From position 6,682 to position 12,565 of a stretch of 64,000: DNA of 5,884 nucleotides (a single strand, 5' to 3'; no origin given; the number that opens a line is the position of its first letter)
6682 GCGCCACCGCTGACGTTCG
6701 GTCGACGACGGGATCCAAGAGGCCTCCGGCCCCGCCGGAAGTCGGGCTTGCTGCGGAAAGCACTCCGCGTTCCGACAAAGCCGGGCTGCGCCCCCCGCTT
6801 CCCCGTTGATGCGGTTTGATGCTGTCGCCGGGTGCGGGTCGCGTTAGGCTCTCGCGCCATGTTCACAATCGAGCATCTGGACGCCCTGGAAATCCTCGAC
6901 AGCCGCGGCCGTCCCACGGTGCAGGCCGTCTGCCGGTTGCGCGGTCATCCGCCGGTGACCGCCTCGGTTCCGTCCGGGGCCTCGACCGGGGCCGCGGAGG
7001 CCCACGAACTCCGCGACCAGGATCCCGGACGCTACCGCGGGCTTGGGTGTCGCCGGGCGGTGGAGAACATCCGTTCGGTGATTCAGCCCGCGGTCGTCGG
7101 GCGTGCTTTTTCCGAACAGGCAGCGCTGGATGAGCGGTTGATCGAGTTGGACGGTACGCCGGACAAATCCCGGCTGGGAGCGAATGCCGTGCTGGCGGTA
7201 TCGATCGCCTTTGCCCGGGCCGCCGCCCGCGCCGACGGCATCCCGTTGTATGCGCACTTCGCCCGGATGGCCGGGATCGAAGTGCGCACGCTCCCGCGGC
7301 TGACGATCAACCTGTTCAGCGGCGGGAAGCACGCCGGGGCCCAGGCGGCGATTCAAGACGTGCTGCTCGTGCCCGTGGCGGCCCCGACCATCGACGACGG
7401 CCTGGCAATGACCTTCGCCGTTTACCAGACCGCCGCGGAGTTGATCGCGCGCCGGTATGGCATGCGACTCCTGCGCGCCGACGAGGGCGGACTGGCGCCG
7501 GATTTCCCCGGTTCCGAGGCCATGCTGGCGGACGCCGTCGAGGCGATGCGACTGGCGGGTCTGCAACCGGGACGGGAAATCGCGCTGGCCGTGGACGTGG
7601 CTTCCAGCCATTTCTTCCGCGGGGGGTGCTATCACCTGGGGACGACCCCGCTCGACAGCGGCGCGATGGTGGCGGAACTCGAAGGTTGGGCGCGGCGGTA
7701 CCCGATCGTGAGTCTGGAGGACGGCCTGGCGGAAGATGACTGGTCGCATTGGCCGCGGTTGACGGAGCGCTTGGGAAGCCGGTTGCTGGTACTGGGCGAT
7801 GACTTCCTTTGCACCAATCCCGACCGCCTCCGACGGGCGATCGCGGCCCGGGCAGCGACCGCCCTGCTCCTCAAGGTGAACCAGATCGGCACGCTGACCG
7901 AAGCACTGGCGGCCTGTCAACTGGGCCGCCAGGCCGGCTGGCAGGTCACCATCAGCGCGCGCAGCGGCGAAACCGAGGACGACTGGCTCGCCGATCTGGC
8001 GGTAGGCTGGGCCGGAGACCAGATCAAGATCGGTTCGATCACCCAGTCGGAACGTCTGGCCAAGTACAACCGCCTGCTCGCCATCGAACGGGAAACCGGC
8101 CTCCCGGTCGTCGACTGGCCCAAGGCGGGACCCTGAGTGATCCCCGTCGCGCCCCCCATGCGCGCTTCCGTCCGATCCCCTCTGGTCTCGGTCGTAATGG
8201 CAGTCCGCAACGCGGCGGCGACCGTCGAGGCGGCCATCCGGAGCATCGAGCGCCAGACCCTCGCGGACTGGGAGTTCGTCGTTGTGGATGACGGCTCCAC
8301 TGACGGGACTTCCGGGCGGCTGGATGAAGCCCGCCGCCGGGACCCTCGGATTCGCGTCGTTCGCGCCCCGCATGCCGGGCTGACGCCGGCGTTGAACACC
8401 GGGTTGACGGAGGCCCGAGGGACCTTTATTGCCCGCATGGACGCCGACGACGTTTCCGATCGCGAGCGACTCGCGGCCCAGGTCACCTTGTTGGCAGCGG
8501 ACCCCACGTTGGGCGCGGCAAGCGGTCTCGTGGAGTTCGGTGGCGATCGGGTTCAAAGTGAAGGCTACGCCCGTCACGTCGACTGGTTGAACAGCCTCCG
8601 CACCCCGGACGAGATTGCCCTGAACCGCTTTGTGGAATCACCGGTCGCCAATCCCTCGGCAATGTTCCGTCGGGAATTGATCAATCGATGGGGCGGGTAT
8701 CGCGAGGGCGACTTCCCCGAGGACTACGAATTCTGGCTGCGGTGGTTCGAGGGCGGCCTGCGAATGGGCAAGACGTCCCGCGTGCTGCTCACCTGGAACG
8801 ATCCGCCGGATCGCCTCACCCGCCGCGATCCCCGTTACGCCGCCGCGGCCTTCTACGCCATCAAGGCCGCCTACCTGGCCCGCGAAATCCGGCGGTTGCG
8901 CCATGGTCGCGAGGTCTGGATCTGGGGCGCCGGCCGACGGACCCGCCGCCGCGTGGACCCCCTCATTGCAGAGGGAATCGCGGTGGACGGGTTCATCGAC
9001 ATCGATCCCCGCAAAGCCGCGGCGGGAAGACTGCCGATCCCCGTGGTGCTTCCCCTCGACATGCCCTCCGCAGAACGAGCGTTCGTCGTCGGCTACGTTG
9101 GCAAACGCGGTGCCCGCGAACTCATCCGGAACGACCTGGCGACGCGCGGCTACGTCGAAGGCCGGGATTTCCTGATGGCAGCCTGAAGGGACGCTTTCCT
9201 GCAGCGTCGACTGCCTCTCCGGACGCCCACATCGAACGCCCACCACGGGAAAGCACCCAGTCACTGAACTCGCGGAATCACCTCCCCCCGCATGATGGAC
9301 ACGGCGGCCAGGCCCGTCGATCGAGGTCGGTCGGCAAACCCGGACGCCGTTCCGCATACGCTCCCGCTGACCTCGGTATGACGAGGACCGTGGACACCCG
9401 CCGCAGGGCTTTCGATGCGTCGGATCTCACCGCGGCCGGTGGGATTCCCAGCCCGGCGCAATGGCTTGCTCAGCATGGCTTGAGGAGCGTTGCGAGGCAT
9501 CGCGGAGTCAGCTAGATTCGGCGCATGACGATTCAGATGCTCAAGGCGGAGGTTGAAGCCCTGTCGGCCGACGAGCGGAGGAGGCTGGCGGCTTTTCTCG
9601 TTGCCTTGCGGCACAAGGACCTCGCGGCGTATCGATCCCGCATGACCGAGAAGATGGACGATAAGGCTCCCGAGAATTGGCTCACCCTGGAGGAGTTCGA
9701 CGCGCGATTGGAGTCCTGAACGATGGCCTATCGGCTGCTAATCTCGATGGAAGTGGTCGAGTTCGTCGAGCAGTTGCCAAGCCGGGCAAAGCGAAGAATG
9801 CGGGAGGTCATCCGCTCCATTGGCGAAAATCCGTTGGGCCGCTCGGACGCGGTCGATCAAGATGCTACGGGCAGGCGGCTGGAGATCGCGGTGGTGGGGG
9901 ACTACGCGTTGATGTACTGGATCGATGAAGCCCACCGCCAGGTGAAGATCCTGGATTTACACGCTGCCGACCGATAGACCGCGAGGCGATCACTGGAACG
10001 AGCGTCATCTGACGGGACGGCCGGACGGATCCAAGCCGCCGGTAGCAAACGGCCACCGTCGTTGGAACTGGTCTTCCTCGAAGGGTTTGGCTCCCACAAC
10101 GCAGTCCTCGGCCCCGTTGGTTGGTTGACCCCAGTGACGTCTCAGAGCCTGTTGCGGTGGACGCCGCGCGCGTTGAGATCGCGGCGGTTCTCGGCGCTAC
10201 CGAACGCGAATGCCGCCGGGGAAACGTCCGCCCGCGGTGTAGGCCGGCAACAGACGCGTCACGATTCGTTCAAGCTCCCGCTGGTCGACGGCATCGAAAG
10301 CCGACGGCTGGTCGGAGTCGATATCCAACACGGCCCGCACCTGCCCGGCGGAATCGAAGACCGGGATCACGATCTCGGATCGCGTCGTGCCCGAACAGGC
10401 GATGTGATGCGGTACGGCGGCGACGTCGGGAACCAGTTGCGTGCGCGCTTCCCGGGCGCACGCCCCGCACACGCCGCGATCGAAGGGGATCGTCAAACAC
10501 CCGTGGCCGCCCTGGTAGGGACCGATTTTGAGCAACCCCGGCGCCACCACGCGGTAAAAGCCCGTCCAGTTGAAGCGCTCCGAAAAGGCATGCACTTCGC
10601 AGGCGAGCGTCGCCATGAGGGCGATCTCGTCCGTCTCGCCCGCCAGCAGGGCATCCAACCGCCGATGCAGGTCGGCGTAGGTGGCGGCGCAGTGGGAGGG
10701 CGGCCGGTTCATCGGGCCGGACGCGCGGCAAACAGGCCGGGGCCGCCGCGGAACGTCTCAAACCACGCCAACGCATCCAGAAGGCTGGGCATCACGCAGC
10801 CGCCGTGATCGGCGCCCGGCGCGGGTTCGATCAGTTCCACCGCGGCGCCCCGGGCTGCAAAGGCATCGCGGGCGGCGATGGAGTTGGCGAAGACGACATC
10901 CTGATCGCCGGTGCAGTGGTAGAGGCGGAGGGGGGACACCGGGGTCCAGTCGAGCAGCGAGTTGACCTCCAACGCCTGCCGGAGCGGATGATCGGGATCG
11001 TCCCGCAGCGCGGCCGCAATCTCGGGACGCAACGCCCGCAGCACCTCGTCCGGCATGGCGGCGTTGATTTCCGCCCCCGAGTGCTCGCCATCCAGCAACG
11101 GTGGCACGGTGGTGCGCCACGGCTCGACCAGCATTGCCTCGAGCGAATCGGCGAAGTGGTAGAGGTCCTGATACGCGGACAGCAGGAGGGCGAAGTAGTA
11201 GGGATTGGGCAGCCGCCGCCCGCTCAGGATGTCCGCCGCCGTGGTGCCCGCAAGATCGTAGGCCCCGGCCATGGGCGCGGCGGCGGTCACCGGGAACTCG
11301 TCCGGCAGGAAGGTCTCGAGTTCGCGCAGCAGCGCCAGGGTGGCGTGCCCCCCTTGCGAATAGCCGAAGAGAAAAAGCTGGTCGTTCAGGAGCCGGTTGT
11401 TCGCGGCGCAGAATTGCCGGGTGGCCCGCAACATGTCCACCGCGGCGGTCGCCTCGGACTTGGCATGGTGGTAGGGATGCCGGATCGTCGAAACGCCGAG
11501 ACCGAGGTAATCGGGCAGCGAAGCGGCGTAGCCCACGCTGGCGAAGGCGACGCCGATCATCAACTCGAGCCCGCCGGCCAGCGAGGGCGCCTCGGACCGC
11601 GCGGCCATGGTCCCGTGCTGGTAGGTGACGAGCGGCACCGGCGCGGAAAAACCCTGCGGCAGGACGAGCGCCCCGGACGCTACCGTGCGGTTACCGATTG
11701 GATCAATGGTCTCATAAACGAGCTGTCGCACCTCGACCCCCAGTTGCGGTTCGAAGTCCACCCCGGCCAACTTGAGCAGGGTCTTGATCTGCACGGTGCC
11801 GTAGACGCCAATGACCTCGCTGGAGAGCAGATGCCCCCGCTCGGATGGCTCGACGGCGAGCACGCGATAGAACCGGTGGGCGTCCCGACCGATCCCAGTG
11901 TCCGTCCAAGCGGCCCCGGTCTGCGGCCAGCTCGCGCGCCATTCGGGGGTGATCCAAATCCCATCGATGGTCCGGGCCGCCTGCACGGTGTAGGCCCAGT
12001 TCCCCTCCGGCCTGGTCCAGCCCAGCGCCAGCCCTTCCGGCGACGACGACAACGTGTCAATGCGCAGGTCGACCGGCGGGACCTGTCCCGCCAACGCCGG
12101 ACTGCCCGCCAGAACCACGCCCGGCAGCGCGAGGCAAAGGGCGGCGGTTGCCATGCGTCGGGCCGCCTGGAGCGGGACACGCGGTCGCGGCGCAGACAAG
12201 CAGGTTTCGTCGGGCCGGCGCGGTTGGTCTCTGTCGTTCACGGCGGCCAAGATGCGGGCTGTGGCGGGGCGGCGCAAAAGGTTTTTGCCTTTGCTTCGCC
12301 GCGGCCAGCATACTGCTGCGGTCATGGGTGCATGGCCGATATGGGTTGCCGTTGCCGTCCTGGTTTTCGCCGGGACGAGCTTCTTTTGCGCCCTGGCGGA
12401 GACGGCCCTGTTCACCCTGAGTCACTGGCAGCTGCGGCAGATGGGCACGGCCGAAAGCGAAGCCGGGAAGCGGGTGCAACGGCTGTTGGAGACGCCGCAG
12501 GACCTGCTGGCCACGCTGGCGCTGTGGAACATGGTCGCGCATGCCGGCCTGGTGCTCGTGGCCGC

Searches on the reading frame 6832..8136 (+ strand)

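Call 56: search_protein_families(library=pfam, proteins=[window:6832-8136:+], max_evalue=0.00001)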
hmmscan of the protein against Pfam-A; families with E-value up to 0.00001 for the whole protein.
window:6832-8136:+ (434 aa): 3 families
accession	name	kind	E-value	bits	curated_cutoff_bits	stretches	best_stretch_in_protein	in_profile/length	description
PF00113.28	Enolase_C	-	3.8e-74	250.1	21.5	1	153-423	3-282/296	Enolase, C-terminal TIM barrel domain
PF03952.21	Enolase_N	-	7.6e-46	156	35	1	13-142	1-130/131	Enolase, N-terminal domain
PF13378.12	MR_MLE_C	-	9.8e-06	25.9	29.4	0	232-376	27-154/219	Enolase C-terminal domain-like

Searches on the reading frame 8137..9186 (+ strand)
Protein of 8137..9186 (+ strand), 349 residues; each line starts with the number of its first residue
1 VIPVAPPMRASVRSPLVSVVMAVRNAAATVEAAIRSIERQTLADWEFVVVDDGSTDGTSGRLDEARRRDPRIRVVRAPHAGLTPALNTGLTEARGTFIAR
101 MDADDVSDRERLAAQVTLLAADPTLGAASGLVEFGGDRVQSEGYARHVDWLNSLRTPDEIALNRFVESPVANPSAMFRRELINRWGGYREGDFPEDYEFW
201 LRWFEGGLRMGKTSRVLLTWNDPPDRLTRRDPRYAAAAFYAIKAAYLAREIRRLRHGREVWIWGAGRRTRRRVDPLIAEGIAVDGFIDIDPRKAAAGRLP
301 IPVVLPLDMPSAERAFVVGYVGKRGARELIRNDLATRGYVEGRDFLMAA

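Call 56: search_protein_families(library=pfam, proteins=[window:8137-9186:+], max_evalue=0.00001)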
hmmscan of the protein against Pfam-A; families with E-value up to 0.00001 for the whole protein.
window:8137-9186:+ (349 aa): 3 families
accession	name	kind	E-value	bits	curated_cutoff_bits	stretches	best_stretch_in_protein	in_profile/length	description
PF00535.33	Glycos_transf_2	-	7.3e-30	104.5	23.3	1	18-184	1-166/168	Glycosyl transferase family 2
PF13641.12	Glyco_tranf_2_3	-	4.4e-08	33.9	27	1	17-210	3-201/230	Glycosyltransferase like family 2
PF10111.15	Glyco_tranf_2_2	-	9e-06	25.8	27.3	0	18-120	1-107/276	Glycosyltransferase like family 2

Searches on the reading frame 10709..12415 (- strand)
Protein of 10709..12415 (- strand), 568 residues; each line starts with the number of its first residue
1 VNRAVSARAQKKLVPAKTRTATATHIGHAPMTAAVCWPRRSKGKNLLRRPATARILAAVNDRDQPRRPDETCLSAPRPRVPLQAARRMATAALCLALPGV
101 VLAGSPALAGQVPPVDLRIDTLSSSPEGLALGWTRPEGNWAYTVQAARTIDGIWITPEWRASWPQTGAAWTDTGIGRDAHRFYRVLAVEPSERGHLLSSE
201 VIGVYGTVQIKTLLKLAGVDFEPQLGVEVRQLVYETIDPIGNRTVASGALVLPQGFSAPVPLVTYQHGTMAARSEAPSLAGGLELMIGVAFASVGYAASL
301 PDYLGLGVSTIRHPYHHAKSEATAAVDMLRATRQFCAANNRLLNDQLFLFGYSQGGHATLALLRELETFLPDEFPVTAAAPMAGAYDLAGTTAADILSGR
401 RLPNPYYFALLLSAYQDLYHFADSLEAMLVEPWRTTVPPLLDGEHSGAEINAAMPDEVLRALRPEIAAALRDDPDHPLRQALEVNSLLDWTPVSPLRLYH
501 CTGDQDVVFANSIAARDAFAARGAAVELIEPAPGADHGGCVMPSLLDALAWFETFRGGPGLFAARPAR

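Call 56: search_protein_families(library=pfam, proteins=[window:10709-12415:-], max_evalue=0.00001)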
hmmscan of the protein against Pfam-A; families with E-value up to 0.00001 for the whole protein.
window:10709-12415:- (568 aa): 1 family
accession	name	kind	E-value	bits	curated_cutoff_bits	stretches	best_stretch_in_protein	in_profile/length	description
PF03583.20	LIP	-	3.5e-09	36.9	23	1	273-362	4-88/286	Secretory lipase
